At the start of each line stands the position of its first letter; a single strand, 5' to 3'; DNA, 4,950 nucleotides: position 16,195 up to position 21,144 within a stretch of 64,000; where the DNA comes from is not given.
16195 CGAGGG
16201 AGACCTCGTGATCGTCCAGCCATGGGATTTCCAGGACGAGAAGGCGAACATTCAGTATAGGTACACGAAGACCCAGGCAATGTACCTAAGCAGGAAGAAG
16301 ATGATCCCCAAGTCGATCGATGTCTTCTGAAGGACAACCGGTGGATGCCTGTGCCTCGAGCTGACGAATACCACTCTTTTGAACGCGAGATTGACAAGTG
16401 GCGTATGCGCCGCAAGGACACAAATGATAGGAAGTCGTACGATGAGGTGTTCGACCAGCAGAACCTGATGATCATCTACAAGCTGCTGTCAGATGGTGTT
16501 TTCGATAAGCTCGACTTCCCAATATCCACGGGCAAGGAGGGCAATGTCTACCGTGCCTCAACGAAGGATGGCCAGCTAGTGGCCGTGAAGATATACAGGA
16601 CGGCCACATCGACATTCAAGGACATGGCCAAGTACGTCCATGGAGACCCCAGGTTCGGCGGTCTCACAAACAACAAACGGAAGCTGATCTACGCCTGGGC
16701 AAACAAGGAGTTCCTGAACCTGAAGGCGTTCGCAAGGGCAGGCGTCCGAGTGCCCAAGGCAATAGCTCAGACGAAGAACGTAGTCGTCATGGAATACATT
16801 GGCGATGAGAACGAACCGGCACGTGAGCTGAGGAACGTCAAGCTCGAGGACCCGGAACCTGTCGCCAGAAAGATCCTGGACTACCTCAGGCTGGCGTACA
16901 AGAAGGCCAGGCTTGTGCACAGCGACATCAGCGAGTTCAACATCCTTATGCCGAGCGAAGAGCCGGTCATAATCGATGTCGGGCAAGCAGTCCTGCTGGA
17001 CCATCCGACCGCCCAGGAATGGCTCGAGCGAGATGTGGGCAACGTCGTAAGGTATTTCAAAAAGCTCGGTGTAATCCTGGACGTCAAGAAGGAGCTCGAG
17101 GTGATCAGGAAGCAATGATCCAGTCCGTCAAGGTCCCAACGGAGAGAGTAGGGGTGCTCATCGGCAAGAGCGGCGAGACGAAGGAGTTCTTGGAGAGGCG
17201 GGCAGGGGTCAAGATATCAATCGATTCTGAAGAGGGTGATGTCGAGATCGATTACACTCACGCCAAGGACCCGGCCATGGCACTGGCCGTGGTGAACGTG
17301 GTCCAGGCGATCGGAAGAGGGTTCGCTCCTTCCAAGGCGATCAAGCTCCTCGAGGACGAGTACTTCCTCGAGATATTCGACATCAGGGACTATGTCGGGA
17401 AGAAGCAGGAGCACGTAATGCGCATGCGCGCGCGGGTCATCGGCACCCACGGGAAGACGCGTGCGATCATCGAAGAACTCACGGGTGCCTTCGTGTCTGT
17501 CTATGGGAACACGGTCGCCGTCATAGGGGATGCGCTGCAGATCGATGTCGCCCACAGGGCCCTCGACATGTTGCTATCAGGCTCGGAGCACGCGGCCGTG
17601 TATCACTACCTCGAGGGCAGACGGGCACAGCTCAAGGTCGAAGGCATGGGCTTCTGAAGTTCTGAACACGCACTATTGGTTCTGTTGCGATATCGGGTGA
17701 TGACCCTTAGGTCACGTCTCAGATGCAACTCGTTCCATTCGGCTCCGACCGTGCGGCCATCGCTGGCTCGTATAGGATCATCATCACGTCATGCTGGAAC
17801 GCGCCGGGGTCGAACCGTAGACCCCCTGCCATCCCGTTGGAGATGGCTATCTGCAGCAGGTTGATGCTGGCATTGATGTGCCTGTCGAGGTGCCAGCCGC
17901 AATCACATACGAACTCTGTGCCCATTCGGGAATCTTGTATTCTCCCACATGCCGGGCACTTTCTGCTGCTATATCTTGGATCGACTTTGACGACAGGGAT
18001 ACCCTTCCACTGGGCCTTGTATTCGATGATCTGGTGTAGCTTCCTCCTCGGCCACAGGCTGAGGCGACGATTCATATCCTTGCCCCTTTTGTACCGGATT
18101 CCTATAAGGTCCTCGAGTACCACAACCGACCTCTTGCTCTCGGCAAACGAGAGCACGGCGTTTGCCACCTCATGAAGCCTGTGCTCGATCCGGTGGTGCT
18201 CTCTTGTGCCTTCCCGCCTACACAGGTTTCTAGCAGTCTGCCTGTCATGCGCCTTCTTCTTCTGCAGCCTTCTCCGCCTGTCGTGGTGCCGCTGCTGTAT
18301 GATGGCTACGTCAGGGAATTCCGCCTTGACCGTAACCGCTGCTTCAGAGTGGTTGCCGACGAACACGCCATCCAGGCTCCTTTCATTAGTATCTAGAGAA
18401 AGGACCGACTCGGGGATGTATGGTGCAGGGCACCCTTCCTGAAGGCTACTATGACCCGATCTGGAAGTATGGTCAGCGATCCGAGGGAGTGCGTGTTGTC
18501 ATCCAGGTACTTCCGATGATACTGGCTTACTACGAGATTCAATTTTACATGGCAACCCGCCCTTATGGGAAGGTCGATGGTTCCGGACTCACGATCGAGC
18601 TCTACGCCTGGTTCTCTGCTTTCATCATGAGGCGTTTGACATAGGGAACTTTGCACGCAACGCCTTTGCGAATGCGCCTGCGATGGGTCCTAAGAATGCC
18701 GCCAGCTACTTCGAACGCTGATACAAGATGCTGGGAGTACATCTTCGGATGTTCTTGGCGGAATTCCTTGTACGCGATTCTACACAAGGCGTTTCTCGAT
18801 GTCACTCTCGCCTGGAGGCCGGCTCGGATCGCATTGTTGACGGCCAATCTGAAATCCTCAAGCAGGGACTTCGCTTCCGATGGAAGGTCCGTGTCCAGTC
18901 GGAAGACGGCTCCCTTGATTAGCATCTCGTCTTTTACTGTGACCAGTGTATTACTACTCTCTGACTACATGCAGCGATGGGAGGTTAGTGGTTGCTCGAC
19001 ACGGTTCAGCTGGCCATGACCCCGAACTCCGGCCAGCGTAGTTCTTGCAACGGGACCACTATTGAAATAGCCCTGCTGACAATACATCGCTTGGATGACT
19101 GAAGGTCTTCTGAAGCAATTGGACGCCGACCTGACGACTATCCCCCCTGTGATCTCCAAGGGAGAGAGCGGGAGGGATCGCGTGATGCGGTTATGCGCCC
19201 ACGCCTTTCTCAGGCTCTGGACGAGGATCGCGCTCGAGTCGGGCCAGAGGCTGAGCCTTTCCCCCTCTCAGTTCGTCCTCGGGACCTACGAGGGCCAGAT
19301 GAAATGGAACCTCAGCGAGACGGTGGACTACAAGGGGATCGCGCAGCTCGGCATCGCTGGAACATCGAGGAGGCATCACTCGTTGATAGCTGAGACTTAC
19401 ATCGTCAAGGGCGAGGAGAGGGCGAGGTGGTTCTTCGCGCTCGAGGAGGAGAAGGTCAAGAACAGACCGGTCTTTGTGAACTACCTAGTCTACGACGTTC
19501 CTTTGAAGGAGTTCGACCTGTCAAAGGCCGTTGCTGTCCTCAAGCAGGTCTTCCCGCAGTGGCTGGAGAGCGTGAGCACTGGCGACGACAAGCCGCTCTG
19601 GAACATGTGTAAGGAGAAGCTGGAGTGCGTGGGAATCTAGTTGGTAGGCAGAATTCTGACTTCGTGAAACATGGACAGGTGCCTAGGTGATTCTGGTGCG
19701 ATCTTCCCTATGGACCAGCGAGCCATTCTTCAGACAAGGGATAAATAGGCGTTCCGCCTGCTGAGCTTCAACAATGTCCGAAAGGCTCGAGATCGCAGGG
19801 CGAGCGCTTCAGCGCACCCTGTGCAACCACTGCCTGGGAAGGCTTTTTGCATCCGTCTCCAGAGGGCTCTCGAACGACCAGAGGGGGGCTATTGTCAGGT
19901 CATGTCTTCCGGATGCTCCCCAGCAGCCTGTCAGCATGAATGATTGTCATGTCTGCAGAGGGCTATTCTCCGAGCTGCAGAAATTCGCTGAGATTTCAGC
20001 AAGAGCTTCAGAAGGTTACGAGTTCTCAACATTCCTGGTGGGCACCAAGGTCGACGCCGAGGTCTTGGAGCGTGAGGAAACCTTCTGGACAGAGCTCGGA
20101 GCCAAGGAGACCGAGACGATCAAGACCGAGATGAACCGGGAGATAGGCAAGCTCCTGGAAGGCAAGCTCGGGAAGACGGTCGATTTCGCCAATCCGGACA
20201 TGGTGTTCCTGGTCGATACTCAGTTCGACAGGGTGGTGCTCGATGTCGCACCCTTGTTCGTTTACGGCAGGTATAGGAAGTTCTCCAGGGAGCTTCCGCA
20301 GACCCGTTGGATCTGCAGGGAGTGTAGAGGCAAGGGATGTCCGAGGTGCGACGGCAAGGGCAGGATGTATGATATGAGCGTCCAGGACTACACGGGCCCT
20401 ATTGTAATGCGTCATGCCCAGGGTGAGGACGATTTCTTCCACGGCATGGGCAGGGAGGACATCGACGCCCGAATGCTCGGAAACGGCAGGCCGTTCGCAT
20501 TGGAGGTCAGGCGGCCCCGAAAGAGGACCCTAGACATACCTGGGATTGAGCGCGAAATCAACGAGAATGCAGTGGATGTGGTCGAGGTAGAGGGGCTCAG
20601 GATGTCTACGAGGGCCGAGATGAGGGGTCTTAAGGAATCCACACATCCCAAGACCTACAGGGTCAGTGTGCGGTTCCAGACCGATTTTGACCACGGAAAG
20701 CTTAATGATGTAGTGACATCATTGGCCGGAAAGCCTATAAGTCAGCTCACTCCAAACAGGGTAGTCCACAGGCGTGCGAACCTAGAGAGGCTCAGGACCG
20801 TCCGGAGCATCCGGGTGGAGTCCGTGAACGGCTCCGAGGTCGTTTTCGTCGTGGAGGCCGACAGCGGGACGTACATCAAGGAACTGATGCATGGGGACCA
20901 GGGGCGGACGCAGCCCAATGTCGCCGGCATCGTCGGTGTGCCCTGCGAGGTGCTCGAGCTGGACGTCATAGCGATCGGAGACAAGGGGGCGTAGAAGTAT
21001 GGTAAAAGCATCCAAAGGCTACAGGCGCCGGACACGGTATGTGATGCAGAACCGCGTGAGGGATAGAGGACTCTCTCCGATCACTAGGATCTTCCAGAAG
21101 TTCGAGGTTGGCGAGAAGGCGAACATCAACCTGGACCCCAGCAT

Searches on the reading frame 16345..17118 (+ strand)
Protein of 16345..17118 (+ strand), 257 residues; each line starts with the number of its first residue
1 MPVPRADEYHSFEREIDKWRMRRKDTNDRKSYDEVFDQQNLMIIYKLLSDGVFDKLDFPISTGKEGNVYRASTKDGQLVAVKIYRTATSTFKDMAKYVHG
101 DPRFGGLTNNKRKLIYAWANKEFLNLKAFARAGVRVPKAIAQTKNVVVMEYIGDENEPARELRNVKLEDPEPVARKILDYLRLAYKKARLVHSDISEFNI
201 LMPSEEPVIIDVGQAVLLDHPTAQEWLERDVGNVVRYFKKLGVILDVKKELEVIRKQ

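Call 23: search_protein_families(library=pfam, proteins=[window:16345-17118:+], max_evalue=0.001)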
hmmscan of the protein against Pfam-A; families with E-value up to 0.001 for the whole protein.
window:16345-17118:+ (257 aa): 4 families
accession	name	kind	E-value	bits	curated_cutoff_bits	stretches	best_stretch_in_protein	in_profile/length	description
PF01163.29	RIO1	-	5.6e-60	202.6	22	1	67-244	1-180/187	RIO domain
PF03109.22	ABC1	-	7.9e-10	38.7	22.9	1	133-240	129-231/244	ABC1 atypical kinase-like domain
PF00069.31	Pkinase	-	8.8e-05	22.5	31.7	0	62-222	9-152/263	Protein kinase domain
PF01636.29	APH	-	0.00073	19.8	23.2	0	161-216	137-198/239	Phosphotransferase enzyme family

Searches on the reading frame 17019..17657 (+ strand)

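Call 23: search_protein_families(library=pfam, proteins=[window:17019-17657:+], max_evalue=0.001)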
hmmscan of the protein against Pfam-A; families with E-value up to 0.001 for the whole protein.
window:17019-17657:+ (212 aa): 3 families
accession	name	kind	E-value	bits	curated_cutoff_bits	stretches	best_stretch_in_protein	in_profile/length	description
PF00013.35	KH_1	-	9.5e-13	48.2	21.5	1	35-73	2-41/66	KH domain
PF21800.4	KH_KRR1_2nd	-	5.2e-10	39.6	27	1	116-178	2-63/91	KRR1 small subunit processome component, second KH domain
PF22891.2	KH_PNO1_2nd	-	3.4e-07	30.7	27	1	116-198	1-83/90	Eukaryotic type KH-domain (KH-domain type I) (327.11.2)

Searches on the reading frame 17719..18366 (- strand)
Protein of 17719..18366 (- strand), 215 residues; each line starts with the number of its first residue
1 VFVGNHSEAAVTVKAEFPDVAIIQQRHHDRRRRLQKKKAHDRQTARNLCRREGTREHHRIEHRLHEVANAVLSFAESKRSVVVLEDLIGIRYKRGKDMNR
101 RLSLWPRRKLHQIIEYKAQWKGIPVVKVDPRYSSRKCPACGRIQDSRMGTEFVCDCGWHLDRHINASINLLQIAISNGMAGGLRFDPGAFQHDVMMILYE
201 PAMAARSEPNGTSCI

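Call 23: search_protein_families(library=pfam, proteins=[window:17719-18366:-], max_evalue=0.001)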
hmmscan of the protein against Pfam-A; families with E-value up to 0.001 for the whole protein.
window:17719-18366:- (215 aa): 1 family
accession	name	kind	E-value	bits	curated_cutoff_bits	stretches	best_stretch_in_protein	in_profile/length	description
PF07282.18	Cas12f1-like_TNB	-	8e-22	77.6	26.3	1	108-170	2-60/60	Cas12f1-like, TNB domain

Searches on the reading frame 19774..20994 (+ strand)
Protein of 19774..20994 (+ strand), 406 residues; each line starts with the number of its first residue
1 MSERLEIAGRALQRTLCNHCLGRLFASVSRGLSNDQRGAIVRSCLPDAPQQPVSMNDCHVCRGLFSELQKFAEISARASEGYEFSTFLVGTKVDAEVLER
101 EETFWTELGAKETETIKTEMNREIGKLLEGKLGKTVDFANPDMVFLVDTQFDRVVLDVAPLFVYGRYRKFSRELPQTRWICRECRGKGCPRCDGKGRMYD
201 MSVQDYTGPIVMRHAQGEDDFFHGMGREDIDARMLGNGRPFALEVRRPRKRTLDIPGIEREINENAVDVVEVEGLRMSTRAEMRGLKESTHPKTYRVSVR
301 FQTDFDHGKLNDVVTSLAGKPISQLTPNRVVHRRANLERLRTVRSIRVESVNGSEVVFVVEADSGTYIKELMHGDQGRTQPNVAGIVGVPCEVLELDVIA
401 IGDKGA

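Call 21: search_protein_families(library=pfam, proteins=[window:19774-20994:+], max_evalue=0.001)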
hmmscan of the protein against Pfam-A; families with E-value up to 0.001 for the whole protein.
window:19774-20994:+ (406 aa): 2 families
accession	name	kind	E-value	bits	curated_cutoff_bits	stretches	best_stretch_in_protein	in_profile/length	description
PF21238.2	Pus10_C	-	6.5e-68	229.2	27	1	162-401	1-231/232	Pus10, C-terminal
PF22023.1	Pus10_THUMP_arc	-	7.9e-26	90.5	28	1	71-148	1-78/78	Pus10 THUMP domain, archaeal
